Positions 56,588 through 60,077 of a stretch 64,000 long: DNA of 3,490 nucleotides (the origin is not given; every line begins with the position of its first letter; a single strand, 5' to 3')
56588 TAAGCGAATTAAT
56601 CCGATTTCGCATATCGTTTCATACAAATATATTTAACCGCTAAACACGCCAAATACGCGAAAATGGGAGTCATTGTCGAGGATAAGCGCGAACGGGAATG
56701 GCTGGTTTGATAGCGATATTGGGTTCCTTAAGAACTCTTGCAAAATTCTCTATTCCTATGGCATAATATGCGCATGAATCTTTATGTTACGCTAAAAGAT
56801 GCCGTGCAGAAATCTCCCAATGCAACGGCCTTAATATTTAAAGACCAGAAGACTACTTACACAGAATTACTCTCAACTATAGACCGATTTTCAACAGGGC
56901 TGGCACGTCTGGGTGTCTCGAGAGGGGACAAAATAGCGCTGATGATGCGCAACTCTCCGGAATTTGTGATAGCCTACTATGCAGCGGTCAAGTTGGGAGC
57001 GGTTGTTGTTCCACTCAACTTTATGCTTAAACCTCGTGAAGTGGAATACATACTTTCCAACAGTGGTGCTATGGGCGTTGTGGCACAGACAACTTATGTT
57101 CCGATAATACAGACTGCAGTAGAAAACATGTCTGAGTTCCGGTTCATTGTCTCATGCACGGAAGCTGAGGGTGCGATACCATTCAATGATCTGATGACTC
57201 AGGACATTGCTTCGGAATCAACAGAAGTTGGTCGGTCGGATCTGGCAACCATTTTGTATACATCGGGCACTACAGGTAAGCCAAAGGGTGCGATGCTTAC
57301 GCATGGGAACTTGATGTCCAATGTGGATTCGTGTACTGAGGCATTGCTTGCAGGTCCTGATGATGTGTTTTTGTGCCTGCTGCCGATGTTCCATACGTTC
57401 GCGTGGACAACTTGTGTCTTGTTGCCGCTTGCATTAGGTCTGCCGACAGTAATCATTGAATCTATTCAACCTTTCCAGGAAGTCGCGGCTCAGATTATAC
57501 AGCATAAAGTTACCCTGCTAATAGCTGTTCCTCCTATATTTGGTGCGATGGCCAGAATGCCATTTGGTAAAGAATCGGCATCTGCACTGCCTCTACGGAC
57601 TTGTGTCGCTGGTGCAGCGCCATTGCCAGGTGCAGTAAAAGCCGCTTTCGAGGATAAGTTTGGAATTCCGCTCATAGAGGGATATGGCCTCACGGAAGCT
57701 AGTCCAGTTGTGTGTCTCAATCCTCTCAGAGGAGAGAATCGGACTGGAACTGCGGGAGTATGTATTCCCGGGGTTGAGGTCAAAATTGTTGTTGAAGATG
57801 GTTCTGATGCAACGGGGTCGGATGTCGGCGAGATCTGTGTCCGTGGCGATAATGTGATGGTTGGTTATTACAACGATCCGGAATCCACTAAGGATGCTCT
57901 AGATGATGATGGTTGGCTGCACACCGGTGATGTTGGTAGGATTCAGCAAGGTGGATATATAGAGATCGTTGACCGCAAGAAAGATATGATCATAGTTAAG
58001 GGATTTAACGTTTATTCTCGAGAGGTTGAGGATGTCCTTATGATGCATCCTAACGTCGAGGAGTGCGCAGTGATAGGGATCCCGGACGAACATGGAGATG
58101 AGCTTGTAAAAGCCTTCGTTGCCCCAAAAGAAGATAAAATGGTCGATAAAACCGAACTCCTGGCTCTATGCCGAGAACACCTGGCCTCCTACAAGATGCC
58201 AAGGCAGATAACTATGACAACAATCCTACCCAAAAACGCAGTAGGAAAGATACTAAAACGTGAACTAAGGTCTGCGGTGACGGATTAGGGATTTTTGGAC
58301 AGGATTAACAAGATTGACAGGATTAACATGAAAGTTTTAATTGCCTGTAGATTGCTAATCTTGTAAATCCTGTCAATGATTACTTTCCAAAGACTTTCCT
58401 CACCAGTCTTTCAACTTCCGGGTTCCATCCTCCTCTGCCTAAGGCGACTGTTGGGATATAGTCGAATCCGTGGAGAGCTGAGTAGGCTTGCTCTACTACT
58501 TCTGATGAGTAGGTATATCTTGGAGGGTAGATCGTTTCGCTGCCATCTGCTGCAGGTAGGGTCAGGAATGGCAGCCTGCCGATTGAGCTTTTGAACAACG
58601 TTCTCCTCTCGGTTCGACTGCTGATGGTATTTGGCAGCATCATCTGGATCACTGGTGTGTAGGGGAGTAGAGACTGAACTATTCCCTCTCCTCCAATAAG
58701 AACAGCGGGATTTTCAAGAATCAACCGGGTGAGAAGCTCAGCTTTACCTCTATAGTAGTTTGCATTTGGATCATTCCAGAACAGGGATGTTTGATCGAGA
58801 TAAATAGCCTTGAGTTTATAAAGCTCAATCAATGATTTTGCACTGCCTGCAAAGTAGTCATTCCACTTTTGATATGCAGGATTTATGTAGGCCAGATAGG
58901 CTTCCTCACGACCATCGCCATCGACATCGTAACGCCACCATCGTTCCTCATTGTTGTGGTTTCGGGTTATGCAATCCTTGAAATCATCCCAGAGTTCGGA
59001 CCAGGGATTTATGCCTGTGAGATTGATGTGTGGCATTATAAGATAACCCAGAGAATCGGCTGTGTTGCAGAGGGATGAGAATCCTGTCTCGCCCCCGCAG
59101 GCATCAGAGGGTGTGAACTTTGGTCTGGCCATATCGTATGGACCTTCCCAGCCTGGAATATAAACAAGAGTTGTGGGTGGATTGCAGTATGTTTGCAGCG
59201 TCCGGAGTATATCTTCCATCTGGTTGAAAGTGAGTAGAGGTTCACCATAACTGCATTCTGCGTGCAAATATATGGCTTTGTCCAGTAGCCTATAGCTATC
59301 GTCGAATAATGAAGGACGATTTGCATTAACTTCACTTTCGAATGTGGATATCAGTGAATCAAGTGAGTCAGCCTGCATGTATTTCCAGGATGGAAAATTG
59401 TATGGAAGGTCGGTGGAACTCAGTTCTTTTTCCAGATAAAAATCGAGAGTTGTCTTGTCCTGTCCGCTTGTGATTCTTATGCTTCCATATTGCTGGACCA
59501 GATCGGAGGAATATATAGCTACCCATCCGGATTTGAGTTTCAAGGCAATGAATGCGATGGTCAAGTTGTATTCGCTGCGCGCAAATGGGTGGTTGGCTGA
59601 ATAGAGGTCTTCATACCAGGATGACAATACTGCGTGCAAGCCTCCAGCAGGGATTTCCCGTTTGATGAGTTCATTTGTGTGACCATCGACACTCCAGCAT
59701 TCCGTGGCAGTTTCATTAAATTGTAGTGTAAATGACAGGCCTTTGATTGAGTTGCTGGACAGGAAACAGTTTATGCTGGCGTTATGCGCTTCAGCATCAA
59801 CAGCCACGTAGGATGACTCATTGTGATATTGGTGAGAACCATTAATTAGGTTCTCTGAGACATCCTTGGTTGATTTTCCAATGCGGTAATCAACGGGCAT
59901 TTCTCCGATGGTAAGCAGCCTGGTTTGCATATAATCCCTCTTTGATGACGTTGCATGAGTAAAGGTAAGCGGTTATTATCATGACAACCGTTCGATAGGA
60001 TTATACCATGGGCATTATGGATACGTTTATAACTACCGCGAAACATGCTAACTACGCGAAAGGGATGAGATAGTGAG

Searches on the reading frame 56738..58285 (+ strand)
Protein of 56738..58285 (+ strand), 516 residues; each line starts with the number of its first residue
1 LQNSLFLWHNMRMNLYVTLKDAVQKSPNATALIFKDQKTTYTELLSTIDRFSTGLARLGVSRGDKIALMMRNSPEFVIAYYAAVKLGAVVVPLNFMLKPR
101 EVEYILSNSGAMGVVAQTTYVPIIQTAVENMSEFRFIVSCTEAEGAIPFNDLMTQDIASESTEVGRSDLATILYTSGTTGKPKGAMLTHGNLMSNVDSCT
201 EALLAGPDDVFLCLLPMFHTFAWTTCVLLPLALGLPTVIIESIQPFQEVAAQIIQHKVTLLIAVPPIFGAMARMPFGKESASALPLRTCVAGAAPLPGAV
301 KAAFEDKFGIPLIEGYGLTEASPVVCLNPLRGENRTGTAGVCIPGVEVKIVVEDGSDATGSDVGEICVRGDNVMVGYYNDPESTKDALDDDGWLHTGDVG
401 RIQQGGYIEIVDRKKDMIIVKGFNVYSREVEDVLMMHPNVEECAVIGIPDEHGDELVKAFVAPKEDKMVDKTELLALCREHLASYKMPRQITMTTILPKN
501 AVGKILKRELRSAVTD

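Call 71: search_protein_families(library=pfam, proteins=[window:56738-58285:+], max_evalue=0.00001)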
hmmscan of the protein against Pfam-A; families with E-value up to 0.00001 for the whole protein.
window:56738-58285:+ (516 aa): 2 families
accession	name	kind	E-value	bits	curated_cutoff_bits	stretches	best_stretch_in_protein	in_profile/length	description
PF00501.34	AMP-binding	-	1e-95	321.3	29.9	1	20-378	2-384/384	AMP-binding enzyme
PF13193.12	AMP-binding_C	-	1.5e-18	67.9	24.5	1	429-504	1-76/76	AMP-binding enzyme C-terminal domain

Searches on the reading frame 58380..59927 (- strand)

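Call 71: search_protein_families(library=pfam, proteins=[window:58380-59927:-], max_evalue=0.00001)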
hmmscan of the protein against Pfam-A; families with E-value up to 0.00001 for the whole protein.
window:58380-59927:- (515 aa): 1 family
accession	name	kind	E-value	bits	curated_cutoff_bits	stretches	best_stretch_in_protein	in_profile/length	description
PF19773.5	DUF6259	-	1.5e-06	28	28.7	1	245-381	71-203/300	Domain of unknown function (DUF6259)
